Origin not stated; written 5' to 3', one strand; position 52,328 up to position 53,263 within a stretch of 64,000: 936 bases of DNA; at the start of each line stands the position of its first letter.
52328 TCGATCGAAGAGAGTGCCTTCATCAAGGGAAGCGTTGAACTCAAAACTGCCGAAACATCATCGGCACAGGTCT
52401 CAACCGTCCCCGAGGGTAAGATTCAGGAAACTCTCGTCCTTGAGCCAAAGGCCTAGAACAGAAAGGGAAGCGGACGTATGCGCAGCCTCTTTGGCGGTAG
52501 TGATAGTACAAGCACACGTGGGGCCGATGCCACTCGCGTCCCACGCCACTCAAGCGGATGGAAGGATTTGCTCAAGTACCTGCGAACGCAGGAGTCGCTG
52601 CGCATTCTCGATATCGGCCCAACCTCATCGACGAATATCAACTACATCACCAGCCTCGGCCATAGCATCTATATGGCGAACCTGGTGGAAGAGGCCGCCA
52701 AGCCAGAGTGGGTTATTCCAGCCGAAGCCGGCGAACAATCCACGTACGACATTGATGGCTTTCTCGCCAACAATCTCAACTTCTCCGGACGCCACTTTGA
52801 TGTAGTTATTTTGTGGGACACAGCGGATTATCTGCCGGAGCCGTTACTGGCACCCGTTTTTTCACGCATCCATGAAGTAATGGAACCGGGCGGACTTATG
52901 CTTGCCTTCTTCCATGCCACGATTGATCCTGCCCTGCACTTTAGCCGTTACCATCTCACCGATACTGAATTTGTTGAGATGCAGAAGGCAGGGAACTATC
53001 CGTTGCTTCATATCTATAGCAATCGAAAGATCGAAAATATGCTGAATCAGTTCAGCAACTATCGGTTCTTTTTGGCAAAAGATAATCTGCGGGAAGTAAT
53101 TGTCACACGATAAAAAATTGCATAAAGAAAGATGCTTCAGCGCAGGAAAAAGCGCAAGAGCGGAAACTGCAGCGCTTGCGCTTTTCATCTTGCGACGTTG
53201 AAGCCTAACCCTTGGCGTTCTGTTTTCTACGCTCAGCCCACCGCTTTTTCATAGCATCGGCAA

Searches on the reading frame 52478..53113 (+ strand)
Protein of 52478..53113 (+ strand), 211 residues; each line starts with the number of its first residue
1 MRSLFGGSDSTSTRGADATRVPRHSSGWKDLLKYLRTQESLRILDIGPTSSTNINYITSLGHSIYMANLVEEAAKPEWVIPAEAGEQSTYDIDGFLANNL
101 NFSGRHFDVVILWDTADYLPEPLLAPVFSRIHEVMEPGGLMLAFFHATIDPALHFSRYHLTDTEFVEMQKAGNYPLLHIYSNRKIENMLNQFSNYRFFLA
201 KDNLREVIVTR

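Call 51: search_protein_families(library=pfam, proteins=[window:52478-53113:+], max_evalue=0.01)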
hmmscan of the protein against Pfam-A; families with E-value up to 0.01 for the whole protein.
window:52478-53113:+ (211 aa): 4 families
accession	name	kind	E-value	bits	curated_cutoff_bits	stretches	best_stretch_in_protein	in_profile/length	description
PF13489.12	Methyltransf_23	-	2.3e-07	31.2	27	1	28-191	9-156/164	Methyltransferase domain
PF13649.12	Methyltransf_25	-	0.00034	21.7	27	1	97-139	55-97/97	Methyltransferase domain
PF08241.18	Methyltransf_11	-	0.00091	20.3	21.2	1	44-142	1-94/95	Methyltransferase domain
PF08242.18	Methyltransf_12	-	0.0097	17.1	30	0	93-140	54-97/98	Methyltransferase domain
